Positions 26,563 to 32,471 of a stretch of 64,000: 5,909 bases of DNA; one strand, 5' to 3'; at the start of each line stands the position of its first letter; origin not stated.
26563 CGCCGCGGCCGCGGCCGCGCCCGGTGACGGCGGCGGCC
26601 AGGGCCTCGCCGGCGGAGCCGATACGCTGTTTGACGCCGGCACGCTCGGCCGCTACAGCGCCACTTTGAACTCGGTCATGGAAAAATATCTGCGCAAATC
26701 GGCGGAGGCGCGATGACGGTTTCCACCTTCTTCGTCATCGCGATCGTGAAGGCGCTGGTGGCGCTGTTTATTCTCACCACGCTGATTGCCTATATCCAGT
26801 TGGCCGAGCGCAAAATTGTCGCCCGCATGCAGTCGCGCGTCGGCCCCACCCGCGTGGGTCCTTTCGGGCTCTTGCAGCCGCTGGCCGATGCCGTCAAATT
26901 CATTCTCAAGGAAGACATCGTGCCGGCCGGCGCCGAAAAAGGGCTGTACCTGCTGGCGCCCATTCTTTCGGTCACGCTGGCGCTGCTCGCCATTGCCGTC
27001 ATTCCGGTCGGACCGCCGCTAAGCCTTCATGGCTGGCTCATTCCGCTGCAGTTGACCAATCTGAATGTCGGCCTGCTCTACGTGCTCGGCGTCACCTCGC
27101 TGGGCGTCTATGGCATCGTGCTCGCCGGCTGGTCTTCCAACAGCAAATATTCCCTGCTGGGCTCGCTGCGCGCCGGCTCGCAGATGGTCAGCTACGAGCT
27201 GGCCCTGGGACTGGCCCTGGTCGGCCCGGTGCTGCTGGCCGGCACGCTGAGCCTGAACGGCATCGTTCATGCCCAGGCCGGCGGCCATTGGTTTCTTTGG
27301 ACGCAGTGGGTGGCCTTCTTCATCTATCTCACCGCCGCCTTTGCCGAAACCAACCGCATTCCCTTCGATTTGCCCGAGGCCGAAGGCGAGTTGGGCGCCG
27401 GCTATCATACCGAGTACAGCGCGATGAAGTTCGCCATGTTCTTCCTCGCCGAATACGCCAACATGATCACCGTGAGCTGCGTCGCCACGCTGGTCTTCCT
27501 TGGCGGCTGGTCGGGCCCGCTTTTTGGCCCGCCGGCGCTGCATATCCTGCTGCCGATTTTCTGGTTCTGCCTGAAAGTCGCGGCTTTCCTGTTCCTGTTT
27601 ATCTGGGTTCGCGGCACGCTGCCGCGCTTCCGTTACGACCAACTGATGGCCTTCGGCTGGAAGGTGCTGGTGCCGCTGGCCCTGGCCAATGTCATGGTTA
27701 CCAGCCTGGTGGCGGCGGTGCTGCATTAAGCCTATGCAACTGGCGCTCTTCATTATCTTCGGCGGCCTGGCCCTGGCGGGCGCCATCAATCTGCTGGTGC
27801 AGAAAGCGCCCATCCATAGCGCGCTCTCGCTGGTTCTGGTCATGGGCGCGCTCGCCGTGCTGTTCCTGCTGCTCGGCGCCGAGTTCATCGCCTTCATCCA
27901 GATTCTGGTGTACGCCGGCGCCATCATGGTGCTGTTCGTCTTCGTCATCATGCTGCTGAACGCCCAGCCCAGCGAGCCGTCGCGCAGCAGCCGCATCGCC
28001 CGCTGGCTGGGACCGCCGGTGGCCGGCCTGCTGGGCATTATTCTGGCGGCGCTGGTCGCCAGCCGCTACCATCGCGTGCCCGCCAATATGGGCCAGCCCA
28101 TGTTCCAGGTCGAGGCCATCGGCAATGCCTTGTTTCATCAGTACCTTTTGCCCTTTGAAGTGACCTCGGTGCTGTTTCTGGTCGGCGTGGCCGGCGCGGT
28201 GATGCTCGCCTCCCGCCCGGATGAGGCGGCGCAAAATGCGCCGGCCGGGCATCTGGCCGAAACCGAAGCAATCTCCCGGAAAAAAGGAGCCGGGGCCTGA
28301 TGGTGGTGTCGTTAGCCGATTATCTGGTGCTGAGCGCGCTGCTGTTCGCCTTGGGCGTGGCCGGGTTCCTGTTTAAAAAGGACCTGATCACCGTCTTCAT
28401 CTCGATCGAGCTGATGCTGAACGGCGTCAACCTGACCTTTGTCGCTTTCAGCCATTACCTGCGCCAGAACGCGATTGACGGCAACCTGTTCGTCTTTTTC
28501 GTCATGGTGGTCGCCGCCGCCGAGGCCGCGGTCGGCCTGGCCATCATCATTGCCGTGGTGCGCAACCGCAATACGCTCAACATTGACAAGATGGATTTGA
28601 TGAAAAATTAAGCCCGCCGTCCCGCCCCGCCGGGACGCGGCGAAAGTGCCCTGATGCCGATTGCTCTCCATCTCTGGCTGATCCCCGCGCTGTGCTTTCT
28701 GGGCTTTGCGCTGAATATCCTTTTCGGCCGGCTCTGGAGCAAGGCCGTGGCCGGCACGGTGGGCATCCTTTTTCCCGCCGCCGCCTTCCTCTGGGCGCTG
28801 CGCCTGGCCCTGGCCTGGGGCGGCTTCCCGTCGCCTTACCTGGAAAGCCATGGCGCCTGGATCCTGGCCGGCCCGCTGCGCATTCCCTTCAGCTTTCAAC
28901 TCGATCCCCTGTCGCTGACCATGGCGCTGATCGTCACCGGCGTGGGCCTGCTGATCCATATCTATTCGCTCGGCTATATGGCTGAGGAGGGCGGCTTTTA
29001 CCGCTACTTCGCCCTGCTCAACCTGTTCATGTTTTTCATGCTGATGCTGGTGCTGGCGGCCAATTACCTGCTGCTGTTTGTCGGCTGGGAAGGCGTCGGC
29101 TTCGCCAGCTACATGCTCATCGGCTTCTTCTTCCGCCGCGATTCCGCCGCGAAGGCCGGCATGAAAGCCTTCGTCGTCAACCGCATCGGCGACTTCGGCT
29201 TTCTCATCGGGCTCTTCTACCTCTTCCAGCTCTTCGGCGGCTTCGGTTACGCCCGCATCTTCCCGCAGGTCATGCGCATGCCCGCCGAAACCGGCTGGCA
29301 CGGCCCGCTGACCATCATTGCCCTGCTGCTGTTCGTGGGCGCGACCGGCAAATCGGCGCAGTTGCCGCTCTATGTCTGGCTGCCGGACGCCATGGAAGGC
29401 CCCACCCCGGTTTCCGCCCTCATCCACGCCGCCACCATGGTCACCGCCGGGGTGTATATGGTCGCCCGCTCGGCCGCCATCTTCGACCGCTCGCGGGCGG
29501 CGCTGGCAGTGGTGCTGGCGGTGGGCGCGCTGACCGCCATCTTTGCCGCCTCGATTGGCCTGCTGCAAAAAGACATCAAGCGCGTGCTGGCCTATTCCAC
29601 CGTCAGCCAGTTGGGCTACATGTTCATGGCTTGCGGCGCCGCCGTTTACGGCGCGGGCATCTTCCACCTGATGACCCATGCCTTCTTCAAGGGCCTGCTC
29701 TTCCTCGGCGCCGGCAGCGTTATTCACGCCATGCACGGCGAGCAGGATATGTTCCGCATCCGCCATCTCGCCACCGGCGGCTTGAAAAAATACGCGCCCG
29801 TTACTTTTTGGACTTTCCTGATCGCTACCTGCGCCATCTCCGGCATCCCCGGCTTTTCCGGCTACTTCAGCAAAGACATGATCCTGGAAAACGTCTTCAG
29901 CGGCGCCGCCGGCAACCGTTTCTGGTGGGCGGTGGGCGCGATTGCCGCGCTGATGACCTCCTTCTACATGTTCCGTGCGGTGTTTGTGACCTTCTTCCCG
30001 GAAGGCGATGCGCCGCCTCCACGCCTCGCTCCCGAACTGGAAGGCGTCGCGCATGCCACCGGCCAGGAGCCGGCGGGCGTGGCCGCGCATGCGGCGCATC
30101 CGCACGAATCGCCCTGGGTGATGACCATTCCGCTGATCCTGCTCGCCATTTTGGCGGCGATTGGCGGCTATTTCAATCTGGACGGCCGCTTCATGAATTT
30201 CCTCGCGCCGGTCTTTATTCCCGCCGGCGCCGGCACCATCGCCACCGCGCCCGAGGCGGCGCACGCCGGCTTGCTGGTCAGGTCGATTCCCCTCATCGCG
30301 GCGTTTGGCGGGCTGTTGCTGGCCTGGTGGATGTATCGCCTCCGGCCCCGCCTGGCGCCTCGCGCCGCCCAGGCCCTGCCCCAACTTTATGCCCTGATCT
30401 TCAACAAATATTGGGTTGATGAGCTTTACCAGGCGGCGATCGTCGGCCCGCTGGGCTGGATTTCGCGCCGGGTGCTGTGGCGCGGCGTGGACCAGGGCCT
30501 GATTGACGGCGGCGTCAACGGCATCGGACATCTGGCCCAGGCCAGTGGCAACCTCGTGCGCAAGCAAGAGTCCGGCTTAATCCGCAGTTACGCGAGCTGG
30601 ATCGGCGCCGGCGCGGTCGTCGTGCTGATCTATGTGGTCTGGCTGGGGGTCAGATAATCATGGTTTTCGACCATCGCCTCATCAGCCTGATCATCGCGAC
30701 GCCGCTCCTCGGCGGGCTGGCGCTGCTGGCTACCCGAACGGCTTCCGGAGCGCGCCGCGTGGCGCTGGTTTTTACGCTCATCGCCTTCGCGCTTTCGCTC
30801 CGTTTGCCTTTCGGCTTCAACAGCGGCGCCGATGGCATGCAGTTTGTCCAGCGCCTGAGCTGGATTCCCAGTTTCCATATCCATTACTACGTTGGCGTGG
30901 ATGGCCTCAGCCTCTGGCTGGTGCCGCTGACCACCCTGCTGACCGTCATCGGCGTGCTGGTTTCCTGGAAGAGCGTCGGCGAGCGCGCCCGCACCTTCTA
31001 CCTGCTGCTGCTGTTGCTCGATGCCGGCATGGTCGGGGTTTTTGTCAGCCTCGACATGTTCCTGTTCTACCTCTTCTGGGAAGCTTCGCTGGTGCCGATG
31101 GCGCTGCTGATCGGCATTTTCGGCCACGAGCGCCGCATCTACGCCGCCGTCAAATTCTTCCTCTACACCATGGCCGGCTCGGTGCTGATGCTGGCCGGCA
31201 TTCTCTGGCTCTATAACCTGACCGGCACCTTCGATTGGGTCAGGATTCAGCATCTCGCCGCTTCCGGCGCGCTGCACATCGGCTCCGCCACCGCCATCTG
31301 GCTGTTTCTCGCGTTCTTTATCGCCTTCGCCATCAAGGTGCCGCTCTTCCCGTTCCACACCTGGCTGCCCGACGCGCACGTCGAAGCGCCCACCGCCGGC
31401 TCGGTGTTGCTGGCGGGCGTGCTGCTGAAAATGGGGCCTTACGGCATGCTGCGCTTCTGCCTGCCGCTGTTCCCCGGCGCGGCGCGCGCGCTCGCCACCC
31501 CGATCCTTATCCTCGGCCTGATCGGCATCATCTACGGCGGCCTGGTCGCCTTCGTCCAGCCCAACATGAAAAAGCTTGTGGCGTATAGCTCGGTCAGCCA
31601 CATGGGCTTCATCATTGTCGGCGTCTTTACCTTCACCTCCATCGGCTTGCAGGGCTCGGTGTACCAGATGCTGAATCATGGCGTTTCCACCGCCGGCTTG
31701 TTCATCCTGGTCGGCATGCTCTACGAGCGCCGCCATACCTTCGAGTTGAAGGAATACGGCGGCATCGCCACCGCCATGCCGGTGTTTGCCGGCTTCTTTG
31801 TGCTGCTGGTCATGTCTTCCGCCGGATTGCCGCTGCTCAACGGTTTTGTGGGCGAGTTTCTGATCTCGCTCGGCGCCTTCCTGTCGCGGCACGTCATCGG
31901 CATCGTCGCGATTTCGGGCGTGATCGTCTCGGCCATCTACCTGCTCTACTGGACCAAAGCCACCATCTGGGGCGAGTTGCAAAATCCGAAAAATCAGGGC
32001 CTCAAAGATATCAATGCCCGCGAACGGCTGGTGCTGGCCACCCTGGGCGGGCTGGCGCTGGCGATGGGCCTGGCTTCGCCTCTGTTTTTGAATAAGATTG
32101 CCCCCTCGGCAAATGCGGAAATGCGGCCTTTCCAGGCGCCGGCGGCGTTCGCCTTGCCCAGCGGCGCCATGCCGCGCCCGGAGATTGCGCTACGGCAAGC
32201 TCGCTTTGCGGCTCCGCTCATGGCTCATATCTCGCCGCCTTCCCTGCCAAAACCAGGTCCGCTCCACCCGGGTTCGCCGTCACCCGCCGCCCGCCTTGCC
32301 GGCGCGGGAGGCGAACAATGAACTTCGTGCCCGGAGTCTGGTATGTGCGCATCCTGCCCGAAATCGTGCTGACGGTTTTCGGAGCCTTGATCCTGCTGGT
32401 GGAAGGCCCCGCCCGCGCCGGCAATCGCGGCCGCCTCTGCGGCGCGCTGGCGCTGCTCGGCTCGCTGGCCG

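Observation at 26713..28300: nuoH is followed after 4 nt by nuoJ with no nuoI (TYKY/N6a-N6b subunit)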

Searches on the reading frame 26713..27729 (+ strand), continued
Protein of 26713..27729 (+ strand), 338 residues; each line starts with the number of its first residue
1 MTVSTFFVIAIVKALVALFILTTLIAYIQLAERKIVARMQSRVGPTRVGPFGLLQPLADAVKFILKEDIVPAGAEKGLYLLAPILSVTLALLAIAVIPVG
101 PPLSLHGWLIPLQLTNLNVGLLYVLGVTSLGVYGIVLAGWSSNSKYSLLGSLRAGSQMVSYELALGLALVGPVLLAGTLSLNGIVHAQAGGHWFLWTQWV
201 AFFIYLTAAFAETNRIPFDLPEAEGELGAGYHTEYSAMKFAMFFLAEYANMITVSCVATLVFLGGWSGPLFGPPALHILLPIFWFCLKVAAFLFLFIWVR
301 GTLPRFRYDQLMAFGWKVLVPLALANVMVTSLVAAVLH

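Call 27: list_cluster_members(proteins=[P0001, P0012, P0099, P0004, P0009])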
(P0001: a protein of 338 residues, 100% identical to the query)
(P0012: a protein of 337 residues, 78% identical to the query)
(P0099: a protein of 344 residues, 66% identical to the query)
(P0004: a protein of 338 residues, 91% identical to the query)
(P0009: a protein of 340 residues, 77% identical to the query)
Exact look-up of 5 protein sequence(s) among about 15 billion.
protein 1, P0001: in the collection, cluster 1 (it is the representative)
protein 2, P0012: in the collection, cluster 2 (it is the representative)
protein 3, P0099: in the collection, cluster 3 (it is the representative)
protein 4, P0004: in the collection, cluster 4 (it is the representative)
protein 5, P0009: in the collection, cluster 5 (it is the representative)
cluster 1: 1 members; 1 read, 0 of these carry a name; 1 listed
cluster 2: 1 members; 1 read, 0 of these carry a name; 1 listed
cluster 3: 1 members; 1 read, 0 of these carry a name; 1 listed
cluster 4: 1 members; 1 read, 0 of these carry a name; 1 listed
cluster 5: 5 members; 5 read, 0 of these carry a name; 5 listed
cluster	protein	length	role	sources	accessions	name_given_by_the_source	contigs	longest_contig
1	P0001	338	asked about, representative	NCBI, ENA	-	-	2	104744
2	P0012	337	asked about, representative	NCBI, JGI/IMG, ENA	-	-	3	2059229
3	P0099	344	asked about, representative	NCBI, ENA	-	-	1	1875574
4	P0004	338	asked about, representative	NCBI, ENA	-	-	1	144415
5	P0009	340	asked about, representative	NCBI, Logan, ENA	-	-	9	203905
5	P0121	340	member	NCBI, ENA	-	-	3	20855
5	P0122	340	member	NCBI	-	-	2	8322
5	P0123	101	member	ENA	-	-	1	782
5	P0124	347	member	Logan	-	-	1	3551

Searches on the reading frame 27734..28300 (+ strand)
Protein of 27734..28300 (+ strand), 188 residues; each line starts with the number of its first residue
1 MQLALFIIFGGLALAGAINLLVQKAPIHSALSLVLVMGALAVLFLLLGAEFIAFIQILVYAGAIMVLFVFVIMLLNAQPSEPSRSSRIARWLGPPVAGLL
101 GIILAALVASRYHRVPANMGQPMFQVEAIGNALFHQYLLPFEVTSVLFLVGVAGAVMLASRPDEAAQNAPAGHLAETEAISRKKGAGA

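Call 3: search_protein_families(library=pfam, proteins=[window:27734-28300:+])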
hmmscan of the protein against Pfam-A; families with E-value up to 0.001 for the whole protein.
window:27734-28300:+ (188 aa): 1 family
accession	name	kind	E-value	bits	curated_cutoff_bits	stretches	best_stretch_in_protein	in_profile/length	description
PF00499.25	Oxidored_q3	-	6.1e-38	130.3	33.2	1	17-158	2-146/146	NADH-ubiquinone/plastoquinone oxidoreductase chain 6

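Call 7: search_protein_families(library=ncbifam, proteins=[window:27734-28300:+])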
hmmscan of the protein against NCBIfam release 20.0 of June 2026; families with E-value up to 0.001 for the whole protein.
window:27734-28300:+ (188 aa): 13 families
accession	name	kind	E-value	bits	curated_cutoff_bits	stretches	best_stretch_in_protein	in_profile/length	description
NF005165.0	PRK06638.1-5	equivalog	8e-33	113.6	192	1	4-163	21-185/282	NADH-quinone oxidoreductase subunit J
NF005164.0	PRK06638.1-4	equivalog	7.5e-30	103.9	154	1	3-164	5-174/211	NADH-quinone oxidoreductase subunit J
NF005168.0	PRK06638.2-3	equivalog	1.6e-29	103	154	1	4-164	6-170/172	NADH-quinone oxidoreductase subunit J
NF005163.0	PRK06638.1-3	equivalog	8e-29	100.5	174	1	2-165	8-173/203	NADH-quinone oxidoreductase subunit J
NF005162.0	PRK06638.1-1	equivalog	1.5e-26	93.4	157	1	1-159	1-159/184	NADH-quinone oxidoreductase subunit J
NF005167.0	PRK06638.2-2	equivalog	1.4e-21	77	137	1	6-162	7-165/176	NADH-quinone oxidoreductase subunit J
NF005166.0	PRK06638.2-1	equivalog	6.3e-19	68.6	284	1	4-164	7-168/174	NADH-quinone oxidoreductase subunit J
NF005169.0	PRK06638.2-4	equivalog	1.9e-14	54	319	1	6-156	7-162/182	NADH-quinone oxidoreductase subunit J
NF005024.0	PRK06433.1-4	equivalog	2e-10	40.7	101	1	6-78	9-81/89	NADH dehydrogenase subunit J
NF005025.0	PRK06433.1-5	equivalog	2.7e-10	40.5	95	1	2-76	12-86/96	NADH dehydrogenase subunit J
NF005023.0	PRK06433.1-2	equivalog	2.1e-09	37.7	92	1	5-75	6-76/82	NADH dehydrogenase subunit J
NF040613.1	F420_dehyd_FpoJ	exception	1.5e-06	28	110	1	103-160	18-77/81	F420H2 dehydrogenase subunit FpoJ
NF005030.0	PRK06439.1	equivalog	0.00043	20.3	121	1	126-159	35-68/72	NADH dehydrogenase subunit J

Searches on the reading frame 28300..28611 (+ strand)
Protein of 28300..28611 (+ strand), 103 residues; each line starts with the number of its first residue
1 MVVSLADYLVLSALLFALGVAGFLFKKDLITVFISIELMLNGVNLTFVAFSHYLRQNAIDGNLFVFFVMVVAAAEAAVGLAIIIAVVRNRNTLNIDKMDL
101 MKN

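Call 3: search_protein_families(library=pfam, proteins=[window:28300-28611:+])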
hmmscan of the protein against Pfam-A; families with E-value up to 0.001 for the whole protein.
window:28300-28611:+ (103 aa): 1 family
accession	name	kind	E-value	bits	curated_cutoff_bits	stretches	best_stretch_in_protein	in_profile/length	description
PF00420.29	Oxidored_q2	-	2.5e-27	94.9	26.1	1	8-102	2-94/95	NADH-ubiquinone/plastoquinone oxidoreductase chain 4L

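Call 7: search_protein_families(library=ncbifam, proteins=[window:28300-28611:+])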
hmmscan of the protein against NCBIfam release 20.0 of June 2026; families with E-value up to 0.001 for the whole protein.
window:28300-28611:+ (103 aa): 7 families
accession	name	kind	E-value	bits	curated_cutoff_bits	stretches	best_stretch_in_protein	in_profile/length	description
NF004322.0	PRK05715.1-4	equivalog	8.5e-34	115.7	128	1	2-102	3-103/104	NADH-quinone oxidoreductase subunit NuoK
NF004320.0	PRK05715.1-2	equivalog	2e-32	111.2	57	1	4-102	2-98/99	NADH-quinone oxidoreductase subunit NuoK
NF004321.0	PRK05715.1-3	equivalog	2.2e-30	104.9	91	1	3-102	2-100/101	NADH-quinone oxidoreductase subunit NuoK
NF004323.0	PRK05715.1-5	equivalog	3.2e-26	91.6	89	1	1-102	1-101/102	NADH-quinone oxidoreductase subunit NuoK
NF040614.1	F420_dehyd_FpoK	exception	7.4e-25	87.3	145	1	5-102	2-97/98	F420H2 dehydrogenase subunit FpoK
NF004319.0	PRK05715.1-1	equivalog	1.2e-19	70.3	101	1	3-102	2-99/100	NADH-quinone oxidoreductase subunit NuoK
NF005618.0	PRK07375.1-3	equivalog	0.00018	21.7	107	1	5-52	6-52/119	putative monovalent cation/H+ antiporter subunit C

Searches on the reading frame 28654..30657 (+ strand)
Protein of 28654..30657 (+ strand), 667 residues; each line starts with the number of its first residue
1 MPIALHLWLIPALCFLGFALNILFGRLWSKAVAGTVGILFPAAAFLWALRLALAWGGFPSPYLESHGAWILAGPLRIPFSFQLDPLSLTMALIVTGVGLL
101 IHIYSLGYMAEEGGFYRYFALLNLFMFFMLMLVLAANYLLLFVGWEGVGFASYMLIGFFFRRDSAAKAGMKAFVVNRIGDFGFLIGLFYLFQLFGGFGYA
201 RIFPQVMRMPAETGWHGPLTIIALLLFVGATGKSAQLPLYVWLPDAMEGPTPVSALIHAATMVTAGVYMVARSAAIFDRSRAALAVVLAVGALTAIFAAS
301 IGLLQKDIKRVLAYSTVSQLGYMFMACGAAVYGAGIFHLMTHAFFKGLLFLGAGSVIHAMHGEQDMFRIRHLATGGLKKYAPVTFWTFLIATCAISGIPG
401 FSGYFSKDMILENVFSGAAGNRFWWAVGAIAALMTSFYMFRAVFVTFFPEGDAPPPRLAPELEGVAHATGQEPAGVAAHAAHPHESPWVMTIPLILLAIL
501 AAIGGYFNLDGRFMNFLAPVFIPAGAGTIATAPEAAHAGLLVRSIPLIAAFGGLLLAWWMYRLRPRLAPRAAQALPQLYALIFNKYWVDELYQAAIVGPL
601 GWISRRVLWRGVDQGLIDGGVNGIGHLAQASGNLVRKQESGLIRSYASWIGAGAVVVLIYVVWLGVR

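Call 3: search_protein_families(library=pfam, proteins=[window:28654-30657:+])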
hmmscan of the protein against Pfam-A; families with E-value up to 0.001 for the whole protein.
window:28654-30657:+ (667 aa): 2 families
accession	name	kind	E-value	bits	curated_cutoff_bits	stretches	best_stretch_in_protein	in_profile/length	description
PF00361.26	Proton_antipo_M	-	2.5e-75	253.8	21.5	1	135-433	1-292/294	NADH:quinone oxidoreductase/Mrp antiporter, TM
PF00662.26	Proton_antipo_N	-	2.1e-22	79.2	24.5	1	69-119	1-51/51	NADH-Ubiquinone oxidoreductase (complex I), chain 5 N-terminus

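Call 7: search_protein_families(library=ncbifam, proteins=[window:28654-30657:+])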
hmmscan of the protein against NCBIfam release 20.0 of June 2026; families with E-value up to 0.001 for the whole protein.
window:28654-30657:+ (667 aa): 72 families (the best 25 are shown)
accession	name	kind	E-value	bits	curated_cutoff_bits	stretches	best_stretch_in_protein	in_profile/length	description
NF005141.0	PRK06590.1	equivalog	2.8e-215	716.9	556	1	7-664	5-612/615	NADH-quinone oxidoreductase subunit L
TIGR01974.1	NDH_I_L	subfamily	2.6e-208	694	407.5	1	8-661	4-629/630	NADH-quinone oxidoreductase subunit L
NF005626.0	PRK07376.1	equivalog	9.8e-151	503.3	963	1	63-661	69-671/675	NAD(P)H-quinone oxidoreductase subunit 5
NF040617.1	F420_dehyd_FpoL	exception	4e-121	405.8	1050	2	8-449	7-468/669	F420H2 dehydrogenase subunit FpoL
NF009287.0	PRK12647.1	equivalog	1.7e-78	265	937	1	16-440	12-424/773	putative monovalent cation/H+ antiporter subunit A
NF009288.0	PRK12648.1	equivalog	2.4e-75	254.3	1104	1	7-451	3-438/954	monovalent cation/H+ antiporter subunit A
NF005097.0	PRK06525.1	equivalog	2.2e-73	247.6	430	1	78-446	69-433/480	hydrogenase 4 subunit D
TIGR00940.1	2a6301s01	subfamily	5.6e-73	246.5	920.45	1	75-449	65-453/793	monovalent cation:proton antiporter subunit A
NF009284.0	PRK12644.1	equivalog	1.6e-72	245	962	1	38-507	31-470/975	Na+/H+ antiporter subunit A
NF005633.0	PRK07390.1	subfamily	4.7e-71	240.2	676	2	6-448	8-438/613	NAD(P)H-quinone oxidoreductase subunit F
NF009285.0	PRK12645.1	equivalog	3.5e-70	237.2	1028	1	74-447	67-455/804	Na+/H+ antiporter subunit A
NF009289.0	PRK12649.1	equivalog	5.3e-69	233.4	1117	1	75-503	70-480/789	putative monovalent cation/H+ antiporter subunit A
TIGR01960.1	ndhF3_CO2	subfamily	2.6e-67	227.7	588.7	2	7-449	9-440/606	NAD(P)H dehydrogenase, subunit NdhF3 family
NF009290.0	PRK12650.1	equivalog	4.3e-67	226.8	980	1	7-448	3-438/966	DUF4040 family protein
NF009286.0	PRK12646.1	equivalog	3.9e-62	210.8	1063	1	64-448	59-456/800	DUF4040 family protein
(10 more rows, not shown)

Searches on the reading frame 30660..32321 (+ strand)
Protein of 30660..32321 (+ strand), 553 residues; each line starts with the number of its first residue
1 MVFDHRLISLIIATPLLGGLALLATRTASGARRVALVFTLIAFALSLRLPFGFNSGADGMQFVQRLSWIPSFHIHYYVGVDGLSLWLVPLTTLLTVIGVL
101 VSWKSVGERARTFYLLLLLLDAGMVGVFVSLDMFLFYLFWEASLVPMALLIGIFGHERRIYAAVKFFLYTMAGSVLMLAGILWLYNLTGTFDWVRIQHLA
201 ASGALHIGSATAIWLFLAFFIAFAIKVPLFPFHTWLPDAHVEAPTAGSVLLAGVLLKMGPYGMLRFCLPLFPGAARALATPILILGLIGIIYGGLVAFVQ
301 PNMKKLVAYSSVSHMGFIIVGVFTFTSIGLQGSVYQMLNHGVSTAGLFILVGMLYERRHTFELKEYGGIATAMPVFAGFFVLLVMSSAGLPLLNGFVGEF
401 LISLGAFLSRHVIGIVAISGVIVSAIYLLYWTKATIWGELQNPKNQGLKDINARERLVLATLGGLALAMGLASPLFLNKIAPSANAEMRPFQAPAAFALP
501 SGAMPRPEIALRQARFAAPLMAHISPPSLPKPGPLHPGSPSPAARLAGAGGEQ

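Call 7: search_protein_families(library=ncbifam, proteins=[window:30660-32321:+])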
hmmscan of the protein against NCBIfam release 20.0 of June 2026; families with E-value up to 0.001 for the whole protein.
window:30660-32321:+ (553 aa): 73 families (the best 25 are shown)
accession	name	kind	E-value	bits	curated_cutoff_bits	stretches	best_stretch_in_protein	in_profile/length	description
TIGR01972.1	NDH_I_M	subfamily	1.8e-171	571.1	263.8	1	8-486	1-481/486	NADH-quinone oxidoreductase subunit M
NF004501.0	PRK05846.1-5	subfamily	5e-153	510.4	598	1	4-485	3-481/492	NADH-quinone oxidoreductase subunit M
NF004499.0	PRK05846.1-3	equivalog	8.2e-153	509.7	585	1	5-493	4-490/502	NADH-quinone oxidoreductase subunit M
NF004500.0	PRK05846.1-4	equivalog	1.3e-149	499.2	550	1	6-490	5-505/525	NADH-quinone oxidoreductase subunit M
NF004505.0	PRK05846.2-5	equivalog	2.2e-147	491.9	700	1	6-488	3-482/508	NADH-quinone oxidoreductase subunit M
NF004506.0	PRK05846.2-6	equivalog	2.7e-119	399.7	789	1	33-479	39-481/493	NADH-quinone oxidoreductase subunit M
NF004498.0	PRK05846.1-1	equivalog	9.4e-116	387.6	614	1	8-479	3-488/509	NADH-quinone oxidoreductase subunit M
NF009212.0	PRK12561.1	subfamily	1.7e-112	376.8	645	1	7-476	8-484/531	NAD(P)H-quinone oxidoreductase subunit 4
NF004504.0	PRK05846.2-3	equivalog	4.1e-108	362.6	785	1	33-471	43-477/499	NADH-quinone oxidoreductase subunit M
NF005060.0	PRK06473.1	equivalog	3.9e-101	339.2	747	1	8-472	2-466/500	NADH-quinone oxidoreductase subunit M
NF002713.0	PRK02546.1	subfamily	8.4e-100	334.7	827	1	8-473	11-484/533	NAD(P)H-quinone oxidoreductase subunit 4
NF005611.0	PRK07363.1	equivalog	5.7e-91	305.5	764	1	8-480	2-473/501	NADH-quinone oxidoreductase subunit M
NF004502.0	PRK05846.2-1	equivalog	1.3e-84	284.8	791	1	7-440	5-453/500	NADH-quinone oxidoreductase subunit M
NF004503.0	PRK05846.2-2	subfamily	4.5e-63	214.2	720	1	31-480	24-482/490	NADH-quinone oxidoreductase subunit M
NF006419.0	PRK08668.1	equivalog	2.4e-57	195.1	617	1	10-478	6-472/613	NADH dehydrogenase subunit M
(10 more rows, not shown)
